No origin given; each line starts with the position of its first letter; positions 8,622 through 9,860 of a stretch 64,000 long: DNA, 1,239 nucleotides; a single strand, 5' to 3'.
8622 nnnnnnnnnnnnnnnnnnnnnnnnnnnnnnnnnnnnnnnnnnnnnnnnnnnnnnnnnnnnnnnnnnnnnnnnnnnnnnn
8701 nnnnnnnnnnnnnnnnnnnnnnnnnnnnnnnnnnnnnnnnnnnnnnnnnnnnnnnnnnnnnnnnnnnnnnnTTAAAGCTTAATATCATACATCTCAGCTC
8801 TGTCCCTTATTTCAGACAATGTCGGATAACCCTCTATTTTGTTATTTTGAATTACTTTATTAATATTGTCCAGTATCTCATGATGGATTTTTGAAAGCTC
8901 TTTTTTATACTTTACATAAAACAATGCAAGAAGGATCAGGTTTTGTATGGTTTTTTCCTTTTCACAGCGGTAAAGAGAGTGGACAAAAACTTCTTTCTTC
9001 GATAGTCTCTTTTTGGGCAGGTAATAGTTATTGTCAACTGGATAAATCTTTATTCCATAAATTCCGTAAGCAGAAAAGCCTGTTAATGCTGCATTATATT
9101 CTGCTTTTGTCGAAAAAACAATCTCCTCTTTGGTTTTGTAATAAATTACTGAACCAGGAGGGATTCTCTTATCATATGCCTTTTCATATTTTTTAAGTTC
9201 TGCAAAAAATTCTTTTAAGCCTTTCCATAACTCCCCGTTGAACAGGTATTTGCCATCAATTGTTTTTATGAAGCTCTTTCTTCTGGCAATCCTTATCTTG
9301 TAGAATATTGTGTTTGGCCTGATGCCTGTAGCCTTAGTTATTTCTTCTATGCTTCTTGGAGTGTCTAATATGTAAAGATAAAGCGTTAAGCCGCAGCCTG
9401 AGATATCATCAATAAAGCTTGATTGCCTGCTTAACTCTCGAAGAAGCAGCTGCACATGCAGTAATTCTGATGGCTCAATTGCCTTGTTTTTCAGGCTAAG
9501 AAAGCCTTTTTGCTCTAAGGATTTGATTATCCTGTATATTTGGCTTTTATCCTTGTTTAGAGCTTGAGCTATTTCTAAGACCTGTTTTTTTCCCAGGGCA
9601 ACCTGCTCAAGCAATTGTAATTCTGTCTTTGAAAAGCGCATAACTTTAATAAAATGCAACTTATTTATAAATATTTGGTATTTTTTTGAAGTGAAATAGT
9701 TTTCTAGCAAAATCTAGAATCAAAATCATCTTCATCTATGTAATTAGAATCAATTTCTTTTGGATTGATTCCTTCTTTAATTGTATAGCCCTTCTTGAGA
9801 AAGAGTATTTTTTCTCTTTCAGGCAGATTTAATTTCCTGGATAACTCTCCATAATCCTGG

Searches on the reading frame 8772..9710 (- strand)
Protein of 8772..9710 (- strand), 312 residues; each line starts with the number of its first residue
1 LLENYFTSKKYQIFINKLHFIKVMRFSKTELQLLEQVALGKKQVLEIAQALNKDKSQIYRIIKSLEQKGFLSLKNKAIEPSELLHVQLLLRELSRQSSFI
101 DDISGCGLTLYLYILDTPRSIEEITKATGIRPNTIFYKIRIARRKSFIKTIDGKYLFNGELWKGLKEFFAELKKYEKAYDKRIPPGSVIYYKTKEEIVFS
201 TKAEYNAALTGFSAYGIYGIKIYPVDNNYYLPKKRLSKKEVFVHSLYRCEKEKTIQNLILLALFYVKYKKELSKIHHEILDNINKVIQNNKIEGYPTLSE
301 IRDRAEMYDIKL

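Call 4: search_protein_families(library=pfam, proteins=[window:8772-9710:-], max_evalue=0.01)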
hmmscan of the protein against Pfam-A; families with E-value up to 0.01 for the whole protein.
window:8772-9710:- (312 aa): 11 families
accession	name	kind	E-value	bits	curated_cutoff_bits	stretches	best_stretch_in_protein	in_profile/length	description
PF01978.25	TrmB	-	3.7e-07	30.3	25.6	1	26-71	6-52/68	Sugar-specific transcriptional regulator TrmB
PF13730.12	HTH_36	-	4.3e-05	23.7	25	1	47-71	31-55/55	Helix-turn-helix domain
PF13551.12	HTH_29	-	4.4e-05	23.9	28.1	1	35-75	6-46/64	Winged helix-turn helix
PF09339.16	HTH_IclR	-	0.00014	22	22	1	31-71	6-48/52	IclR helix-turn-helix domain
PF01726.22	LexA_DNA_bind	-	0.00023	21.3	23.7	0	118-154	25-62/65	LexA DNA binding domain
PF01022.26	HTH_5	-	0.00032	20.9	22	0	28-71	2-45/47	Bacterial regulatory protein, arsR family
PF13384.12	HTH_23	-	0.0025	18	24.6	0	39-70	16-46/50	Homeodomain-like domain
PF12802.13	MarR_2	-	0.0031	18.1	27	0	29-72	6-51/61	MarR family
PF01047.28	MarR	-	0.0038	17.5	24.6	0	45-72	21-48/59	MarR family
PF13463.12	HTH_27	-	0.0071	17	22.2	0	27-72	2-49/68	Winged helix DNA-binding domain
PF13412.12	HTH_24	-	0.0084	16.1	21.9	0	45-70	21-46/48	Winged helix-turn-helix DNA-binding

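Call 5: search_protein_families(library=ncbifam, proteins=[window:8772-9710:-], max_evalue=0.01)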
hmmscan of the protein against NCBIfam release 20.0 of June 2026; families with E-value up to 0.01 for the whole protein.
window:8772-9710:- (312 aa): 4 families
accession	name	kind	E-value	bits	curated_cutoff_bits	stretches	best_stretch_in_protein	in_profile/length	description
TIGR01884.1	cas_HTH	subfamily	7.6e-10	38.5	60.2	1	23-75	137-190/202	CRISPR-associated CARF protein Csa3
NF053606.1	Sta1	subfamily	0.00052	20.1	80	1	25-72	17-65/100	Sta1 family transcriptional regulator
NF040939.2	trans_reg_lrs14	equivalog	0.0014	18.6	90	1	19-72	11-67/103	Lrs14 family HTH-type transcriptional regulator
NF003210.0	PRK04172.1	equivalog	0.0058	15.5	350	1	24-175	2-146/496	phenylalanine--tRNA ligase subunit alpha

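Call 6: search_protein_families(library=padloc, proteins=[window:8772-9710:-], max_evalue=0.1)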
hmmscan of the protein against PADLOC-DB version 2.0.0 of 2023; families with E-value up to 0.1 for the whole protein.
window:8772-9710:- (312 aa): 14 families
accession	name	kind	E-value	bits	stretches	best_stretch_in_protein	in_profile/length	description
PDLC01434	CasR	-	1e-10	39.8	1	20-77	124-179/191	"CAS-I,CAS-II,CAS-III,CAS-IV,CAS-V,CAS-VI; associated_signaling"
PDLC01044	Csa3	-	1.4e-10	39.4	1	19-82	128-188/194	Type I-A associated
PDLC01268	CasR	-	1.9e-10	39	1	25-80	121-176/179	"CAS-I,CAS-II,CAS-III,CAS-IV,CAS-V,CAS-VI; associated_signaling"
PDLC01848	CARF3--CARF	-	1e-07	29.8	1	12-83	125-191/197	-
PDLC01849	CARF3--CARF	-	5.6e-05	20.9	1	25-75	135-185/197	-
PDLC04133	mad1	-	0.00028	19.1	0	120-143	7-30/60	mads_1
PDLC01857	CARF3--CARF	-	0.00038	18.2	1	20-74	123-176/201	-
PDLC01852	CARF3--CARF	-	0.00053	18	1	25-76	140-192/208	-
PDLC01858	CARF3--CARF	-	0.00085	17.3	1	18-72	135-188/204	-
PDLC01879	CARF3--CARF_TM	-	0.0018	16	1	23-75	151-204/222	-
PDLC01853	CARF3--CARF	-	0.0021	15.7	0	41-76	154-189/209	-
PDLC01850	CARF3--CARF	-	0.0066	14.3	1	12-76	128-194/209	-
PDLC01438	Csa3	-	0.015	13.4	0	27-72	147-190/305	"CAS-I,CAS-II,CAS-III,CAS-IV,CAS-V,CAS-VI; associated_signaling"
PDLC01015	Csm3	-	0.016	14.4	1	126-251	18-143/178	Csm3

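Call 9: find_homologous_proteins(query=window:8772-9710:-)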
Query window:8772-9710:- (312 aa): 159 proteins with E <= 0.001 among 1800 candidates; the best 120 are listed.
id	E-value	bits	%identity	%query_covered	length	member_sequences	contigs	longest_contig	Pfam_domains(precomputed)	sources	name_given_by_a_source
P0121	3.9e-182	622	100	93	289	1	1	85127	PF01978.26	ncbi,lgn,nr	ncbi:hypothetical protein JXB41_04075 [Candidatus Woesearchaeota archaeon]|nr:hypothetical protein [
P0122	1.3e-147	509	80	93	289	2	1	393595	PF01978.26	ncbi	-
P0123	2.4e-144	498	79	93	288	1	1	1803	PF01978.26,PF01022.27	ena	-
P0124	3.2e-144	498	77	93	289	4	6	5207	PF01978.26,PF01022.27,PF09339.17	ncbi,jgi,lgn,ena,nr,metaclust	ncbi:TPA: TrmB family transcriptional regulator [Candidatus Woesearchaeota archaeon]|nr:TrmB family 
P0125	2.9e-139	482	77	91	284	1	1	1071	PF01978.26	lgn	-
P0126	8.5e-136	470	73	93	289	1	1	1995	PF01978.26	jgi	jgi:hypothetical protein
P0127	2.7e-130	452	71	93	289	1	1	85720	PF01978.26,PF12802.14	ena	-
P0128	5.0e-123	428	69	93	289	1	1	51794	PF01978.26,PF01022.27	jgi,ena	-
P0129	5.3e-123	428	69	93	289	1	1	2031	PF01978.26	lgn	-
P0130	5.2e-122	425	69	93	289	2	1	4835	-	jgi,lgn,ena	-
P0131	8.7e-121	421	67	95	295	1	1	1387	PF01978.26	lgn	-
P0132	1.7e-120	420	67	93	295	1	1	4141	PF01978.26,PF01022.27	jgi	jgi:hypothetical protein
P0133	3.2e-119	416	67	92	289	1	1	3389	PF01978.26,PF09339.17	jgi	jgi:transposase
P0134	1.3e-118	414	67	93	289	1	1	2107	-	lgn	-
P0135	3.5e-118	412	65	93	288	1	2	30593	PF01978.26,PF13518.13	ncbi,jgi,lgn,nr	ncbi:hypothetical protein HQ529_05370 [Candidatus Woesearchaeota archaeon]|nr:hypothetical protein [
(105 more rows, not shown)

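Call 24: predict_structure(alignment_id=A2)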
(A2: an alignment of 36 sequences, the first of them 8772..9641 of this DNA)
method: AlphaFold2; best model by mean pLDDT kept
length: 289 residues; sequences in the alignment: 36
mean_pLDDT: 93.5   pTM: 0.78
mean pLDDT of the five models: 93.5, 93.5, 93.3, 85.3, 85.1
residues with pLDDT >= 90: 250; 70-90: 39; 50-70: 0; < 50: 0
segments of 3 or more residues with pLDDT < 50: none
pLDDT, mean of each block of 10 residues (from residue 1): 96 97 97 97 95 94 97 91 95 96 94 93 93 95 96 88 91 92 93 86 90 95 94 94 94 94 95 94 85
secondary structure, 60 per line:
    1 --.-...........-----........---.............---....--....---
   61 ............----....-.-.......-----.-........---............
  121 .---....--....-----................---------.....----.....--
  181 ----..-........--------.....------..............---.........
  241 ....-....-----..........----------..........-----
elements in order: H5-15 H21-28 H32-44 E48-51 E54-57 H61-72 H77-80 H84-90 H98-105 H109-121 E125-128 E131-134 H140-155 E165-169 E174-178 H188-195 E204-208 H215-228 H232-244 H246-249 H255-264 H275-284

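Call 26: fold_search(model_id=the predicted structure, library=pdb)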
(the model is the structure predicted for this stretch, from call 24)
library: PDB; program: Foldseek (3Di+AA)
matches with E <= 10: 1519; with E <= 0.001: 0
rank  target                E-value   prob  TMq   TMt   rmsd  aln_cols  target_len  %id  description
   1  1wsu_A                2.5e-03  1.00  0.16  0.34  11.7       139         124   13  C-terminal domain of elongation factor selB complexed with SECIS RNA (released 2005-01-25)
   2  1lva                  3.7e-03  1.00  0.16  0.18  12.5       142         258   14  Crystal structure of a C-terminal fragment of Moorella thermoacetica elongation factor SelB (released 2002-08-21)
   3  1wsu_B                4.4e-03  1.00  0.17  0.37  11.7       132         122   14  C-terminal domain of elongation factor selB complexed with SECIS RNA (released 2005-01-25)
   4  2uwm_A                4.9e-03  1.00  0.17  0.25  12.4       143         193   15  C-TERMINAL DOMAIN(WH2-WH4) OF ELONGATION FACTOR SELB IN COMPLEX WITH SECIS RNA (released 2007-05-08)
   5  2uwm_B                7.3e-03  0.99  0.17  0.23  12.1       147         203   15  C-TERMINAL DOMAIN(WH2-WH4) OF ELONGATION FACTOR SELB IN COMPLEX WITH SECIS RNA (released 2007-05-08)
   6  2pjp_A                7.3e-03  0.97  0.15  0.33  13.4       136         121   12  Structure of the mRNA-binding domain of elongation factor SelB from E.coli in complex with SECIS RNA (released 2007-10-30)
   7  2ply_B                1.0e-02  0.99  0.17  0.24  12.3       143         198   15  Structure of the mRNA binding fragment of elongation factor SelB in complex with SECIS RNA. (released 2007-11-06)
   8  4r6i_A                1.3e-02  0.84  0.28  0.19  13.6       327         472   10  AtxA protein, a virulence regulator from Bacillus anthracis. (released 2014-10-22)
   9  4r6i_B                1.6e-02  0.80  0.28  0.20  13.5       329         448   10  AtxA protein, a virulence regulator from Bacillus anthracis. (released 2014-10-22)
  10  9atx                  1.7e-02  0.66  0.21  0.23  15.3       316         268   14  AcpB protein from Bacillus anthracis, N-terminal part (released 2024-03-06)
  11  2fxa_B                1.8e-02  0.91  0.19  0.29  13.8       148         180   16  Structure of the Protease Production Regulatory Protein hpr from Bacillus subtilis. (released 2006-03-14)
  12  3w6j_E                2.7e-02  0.84  0.16  0.26  14.2       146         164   16  Crystal structure of ScpAB core complex (released 2013-04-24)
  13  2ply_A                2.9e-02  0.95  0.16  0.22  12.3       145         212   15  Structure of the mRNA binding fragment of elongation factor SelB in complex with SECIS RNA. (released 2007-11-06)
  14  3cuo_C                3.4e-02  1.00  0.24  0.66   4.5        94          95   17  Crystal structure of the predicted DNA-binding transcriptional regulator from E. coli (released 2008-06-17)
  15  1x19                  4.2e-02  0.99  0.19  0.16  12.8        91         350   18  Crystal structure of BchU involved in bacteriochlorophyll c biosynthesis (released 2006-07-18)
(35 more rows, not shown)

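Call 29: search_protein_families(library=pfam, alignment_id=A2, max_evalue=0.1)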
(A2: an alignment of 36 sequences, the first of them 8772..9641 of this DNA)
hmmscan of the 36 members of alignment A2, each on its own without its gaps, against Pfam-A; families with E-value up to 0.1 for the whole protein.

A. member 1, window:8772-9641:- (289 aa): 17 families
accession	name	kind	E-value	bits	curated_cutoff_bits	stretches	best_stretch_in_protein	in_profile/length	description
PF01978.25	TrmB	-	3.9e-07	30.2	25.6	1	9-48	12-52/68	Sugar-specific transcriptional regulator TrmB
PF13730.12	HTH_36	-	3.4e-05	24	25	1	24-48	31-55/55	Helix-turn-helix domain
PF13551.12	HTH_29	-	3.6e-05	24.2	28.1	1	11-52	5-46/64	Winged helix-turn helix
PF09339.16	HTH_IclR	-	0.00011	22.3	22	1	8-48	6-48/52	IclR helix-turn-helix domain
PF01726.22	LexA_DNA_bind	-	0.00017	21.7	23.7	0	95-131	25-62/65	LexA DNA binding domain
PF01022.26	HTH_5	-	0.00026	21.3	22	1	5-48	2-45/47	Bacterial regulatory protein, arsR family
PF13384.12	HTH_23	-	0.0021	18.3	24.6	1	15-47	15-46/50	Homeodomain-like domain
PF12802.13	MarR_2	-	0.0025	18.4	27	1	6-49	6-51/61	MarR family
PF01047.28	MarR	-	0.0031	17.8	24.6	1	22-49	21-48/59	MarR family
PF13463.12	HTH_27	-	0.0064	17.2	22.2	1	4-49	2-49/68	Winged helix DNA-binding domain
PF13412.12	HTH_24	-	0.0068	16.4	21.9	1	22-47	21-46/48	Winged helix-turn-helix DNA-binding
PF12840.13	HTH_20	-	0.01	16.2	27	0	21-48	21-48/51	Helix-turn-helix domain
PF13518.12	HTH_28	-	0.013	16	25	1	23-53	17-47/52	Helix-turn-helix domain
PF21984.2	DnaD_N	-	0.015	16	27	1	22-54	39-71/101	DnaD N-terminal domain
PF25212.1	HVO_A0114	-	0.021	15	27.6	1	3-52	20-70/84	HVO_A0114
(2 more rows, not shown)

B. families by the number of members that match (of 36 scanned): 57 families (the first 25 are shown)
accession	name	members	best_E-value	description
PF01978.25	TrmB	36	1.8e-11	Sugar-specific transcriptional regulator TrmB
PF01022.26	HTH_5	31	7.7e-07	Bacterial regulatory protein, arsR family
PF12802.13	MarR_2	26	1.8e-09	MarR family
PF09339.16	HTH_IclR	25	4.5e-09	IclR helix-turn-helix domain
PF13551.12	HTH_29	25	4.9e-07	Winged helix-turn helix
PF13730.12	HTH_36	25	3.4e-05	Helix-turn-helix domain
PF13518.12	HTH_28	23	2e-06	Helix-turn-helix domain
PF01047.28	MarR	23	2.1e-05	MarR family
PF13384.12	HTH_23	21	5.9e-06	Homeodomain-like domain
PF13412.12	HTH_24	21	0.00051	Winged helix-turn-helix DNA-binding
PF13463.12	HTH_27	14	0.00022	Winged helix DNA-binding domain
PF25213.1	HVO_A0261_N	12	2.8e-06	HVO_A0261 N-terminal domain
PF24271.1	HVO_2833_C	12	0.00027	HVO_2833, C-terminal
PF12840.13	HTH_20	11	5.8e-05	Helix-turn-helix domain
PF25212.1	HVO_A0114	10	0.00014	HVO_A0114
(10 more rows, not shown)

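Call 30: search_solved_structures(query=A2, max_evalue=10)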
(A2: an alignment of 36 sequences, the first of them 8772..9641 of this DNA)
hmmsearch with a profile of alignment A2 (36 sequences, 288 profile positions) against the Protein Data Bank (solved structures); distinct sequences matched with E-value up to 10: 11.
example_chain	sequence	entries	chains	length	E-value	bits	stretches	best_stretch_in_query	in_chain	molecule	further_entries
2lvs_A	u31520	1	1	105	0.0003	23.4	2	8-59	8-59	Putative uncharacterized protein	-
3nrv_A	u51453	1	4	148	0.074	15.5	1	5-55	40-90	Putative transcriptional regulator (MarR/EmrR family)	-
3r0a_A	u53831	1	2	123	0.078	15.4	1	3-61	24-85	Putative transcriptional regulator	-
1mkm_A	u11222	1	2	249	0.16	14.5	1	16-53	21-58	IclR transcriptional regulator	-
5jls_A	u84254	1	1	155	0.23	13.9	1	2-58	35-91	Adhesin competence repressor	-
5jlu_A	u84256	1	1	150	0.23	13.9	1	2-58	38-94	Adhesin competence repressor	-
2eth_A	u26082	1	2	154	0.24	13.8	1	5-55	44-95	transcriptional regulator, putative, Mar family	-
2x4h_A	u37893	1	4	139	0.4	13.1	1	19-68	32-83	HYPOTHETICAL PROTEIN SSO2273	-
2w48_A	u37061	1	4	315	1.2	11.6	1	95-140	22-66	SORBITOL OPERON REGULATOR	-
2lkp_A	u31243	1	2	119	2.2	10.7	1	7-69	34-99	HTH-type transcriptional regulator NmtR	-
2rae_A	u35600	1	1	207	2.3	10.6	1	73-114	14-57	Transcriptional regulator, AcrR family protein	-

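Call 70: search_protein_families(library=phrogs, proteins=[window:8772-9641:-], max_evalue=0.01)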
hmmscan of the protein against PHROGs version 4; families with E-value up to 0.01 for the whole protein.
window:8772-9641:- (289 aa): 3 families
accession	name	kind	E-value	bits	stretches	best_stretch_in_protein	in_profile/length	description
phrog_323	-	transcription regulation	0.0039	17.8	1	2-52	148-198/319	transcriptional regulator, D5-like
phrog_3502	-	unknown function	0.0044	18.1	0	97-128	72-104/131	-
phrog_1368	-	transcription regulation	0.0063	17.3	0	22-49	31-58/101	transcriptional regulator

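Call 86: search_protein_representatives(alignment_id=A2)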
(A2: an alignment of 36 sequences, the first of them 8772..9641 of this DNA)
Query: 36 sequences, 288 profile positions. Proteins with E-value up to 0.001 (for the whole library): 555; up to 1e-10: 332; up to 1e-30: 131. The best 150 are listed.
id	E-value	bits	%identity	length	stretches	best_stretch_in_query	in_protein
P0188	3.6e-126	436.7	-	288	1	1-288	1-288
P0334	4.8e-122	423.1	-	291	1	1-288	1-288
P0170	6.6e-113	393.1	-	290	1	1-288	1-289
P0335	4.2e-112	390.5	-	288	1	1-288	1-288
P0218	4.4e-112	390.4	-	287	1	2-288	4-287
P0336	1.4e-103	362.5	-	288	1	1-288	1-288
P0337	3.6e-102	357.9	-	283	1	1-288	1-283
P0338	6.7e-102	357.0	-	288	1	1-288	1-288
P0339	2.0e-101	355.4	-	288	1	1-286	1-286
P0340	6.4e-101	353.8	-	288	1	1-288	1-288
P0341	1.7e-100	352.4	-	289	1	1-287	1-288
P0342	1.5e-98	346.0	-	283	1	3-288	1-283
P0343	4.9e-97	341.0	-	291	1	1-288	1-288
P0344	1.5e-94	332.9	-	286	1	1-287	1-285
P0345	2.7e-94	332.0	-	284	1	1-288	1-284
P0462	2.3e-30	122.2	-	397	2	70-280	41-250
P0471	4.7e-27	111.4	-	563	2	5-249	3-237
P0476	3.9e-26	108.4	-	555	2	4-288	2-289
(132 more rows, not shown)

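Call 87: search_protein_families(library=pfam, proteins=[P0476, P0471, P0462], max_evalue=0.001)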
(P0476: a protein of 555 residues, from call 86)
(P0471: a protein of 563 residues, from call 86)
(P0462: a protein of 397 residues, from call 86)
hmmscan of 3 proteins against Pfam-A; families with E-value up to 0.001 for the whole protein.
P0476 (555 aa): 15 families
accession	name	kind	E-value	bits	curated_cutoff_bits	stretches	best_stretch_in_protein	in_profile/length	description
PF01978.25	TrmB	-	2.2e-12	47.1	25.6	1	3-52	8-58/68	Sugar-specific transcriptional regulator TrmB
PF01022.26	HTH_5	-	6.8e-09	35.9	22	1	6-48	5-47/47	Bacterial regulatory protein, arsR family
PF24271.1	HVO_2833_C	-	3.8e-07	30.9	34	1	176-286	6-119/120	HVO_2833, C-terminal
PF13412.12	HTH_24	-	4.3e-07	29.9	21.9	1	15-47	16-48/48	Winged helix-turn-helix DNA-binding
PF25213.1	HVO_A0261_N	-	5.7e-06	26.6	35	0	8-51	16-59/86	HVO_A0261 N-terminal domain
PF24270.1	HTH_Cmi2_C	-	6.4e-06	26.9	27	0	5-50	77-122/125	Cmi2, C-terminal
PF13463.12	HTH_27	-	1.2e-05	25.9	22.2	1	1-52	1-54/68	Winged helix DNA-binding domain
PF14394.12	DUF4423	-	1.4e-05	25.4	30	0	501-549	28-74/165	Domain of unknown function (DUF4423)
PF13545.12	HTH_Crp_2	-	3.9e-05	24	27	0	18-63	24-67/70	Crp-like helix-turn-helix domain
PF08279.18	HTH_11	-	4.4e-05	23.7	25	0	84-129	3-51/55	HTH domain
PF09339.16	HTH_IclR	-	8.1e-05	22.8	22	0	8-48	8-50/52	IclR helix-turn-helix domain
PF12802.13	MarR_2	-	8.4e-05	23.1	27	0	5-49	7-53/61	MarR family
PF01047.28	MarR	-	0.00013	22.3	24.6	1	6-52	6-53/59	MarR family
PF25212.1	HVO_A0114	-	0.00023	21.3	27.6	0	6-56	25-75/84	HVO_A0114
PF24034.1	DUF7343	-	0.00039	20.7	27.6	0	20-50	22-52/62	Domain of unknown function (DUF7343)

P0471 (563 aa): 14 families
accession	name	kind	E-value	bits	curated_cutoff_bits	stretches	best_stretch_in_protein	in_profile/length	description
PF01978.25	TrmB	-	1.9e-11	44.1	25.6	1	86-127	17-58/68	Sugar-specific transcriptional regulator TrmB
PF19502.5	DUF6036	-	1.2e-09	38.7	23.6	1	312-462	19-137/164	Nucleotidyltransferase of unknown function (DUF6036)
PF12802.13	MarR_2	-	1.1e-07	32.3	27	0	4-51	6-55/61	MarR family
PF09339.16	HTH_IclR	-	4.2e-07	30.1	22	0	7-48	7-50/52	IclR helix-turn-helix domain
PF24034.1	DUF7343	-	5.8e-07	29.7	27.6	1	2-52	2-54/62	Domain of unknown function (DUF7343)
PF01022.26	HTH_5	-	1.1e-06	28.9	22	1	6-48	5-47/47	Bacterial regulatory protein, arsR family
PF24270.1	HTH_Cmi2_C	-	1.9e-05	25.3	27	0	7-52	79-124/125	Cmi2, C-terminal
PF13463.12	HTH_27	-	2.4e-05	25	22.2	0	500-538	5-46/68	Winged helix DNA-binding domain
PF24271.1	HVO_2833_C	-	8.7e-05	23.3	34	1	176-287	6-120/120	HVO_2833, C-terminal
PF25213.1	HVO_A0261_N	-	0.00013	22.2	35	0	4-55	12-63/86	HVO_A0261 N-terminal domain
PF01047.28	MarR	-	0.00021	21.6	24.6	0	11-51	12-52/59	MarR family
PF13545.12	HTH_Crp_2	-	0.00026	21.3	27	0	63-133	6-64/70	Crp-like helix-turn-helix domain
PF13412.12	HTH_24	-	0.00031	20.7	21.9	0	10-45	11-46/48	Winged helix-turn-helix DNA-binding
PF13551.12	HTH_29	-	0.00095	19.7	28.1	0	8-47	4-43/64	Winged helix-turn helix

P0462 (397 aa): 8 families
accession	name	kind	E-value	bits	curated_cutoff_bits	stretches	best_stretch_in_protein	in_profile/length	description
PF09339.16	HTH_IclR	-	1.5e-09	37.9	22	0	56-97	9-50/52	IclR helix-turn-helix domain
PF01978.25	TrmB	-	1.4e-07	31.7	25.6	0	281-317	18-54/68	Sugar-specific transcriptional regulator TrmB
PF12802.13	MarR_2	-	3.2e-06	27.7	27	0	273-317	6-52/61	MarR family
PF24409.1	wHTH-PRTase_assc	-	1.6e-05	25.3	27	0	59-94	4-40/83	wHTH-PRTase associated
PF13463.12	HTH_27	-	2.6e-05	24.9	22.2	0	56-101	9-58/68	Winged helix DNA-binding domain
PF25213.1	HVO_A0261_N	-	2.7e-05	24.4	35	0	351-397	14-61/86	HVO_A0261 N-terminal domain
PF13412.12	HTH_24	-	0.00014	21.8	21.9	0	352-384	7-41/48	Winged helix-turn-helix DNA-binding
PF12840.13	HTH_20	-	0.00023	21.5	27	0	350-379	6-36/51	Helix-turn-helix domain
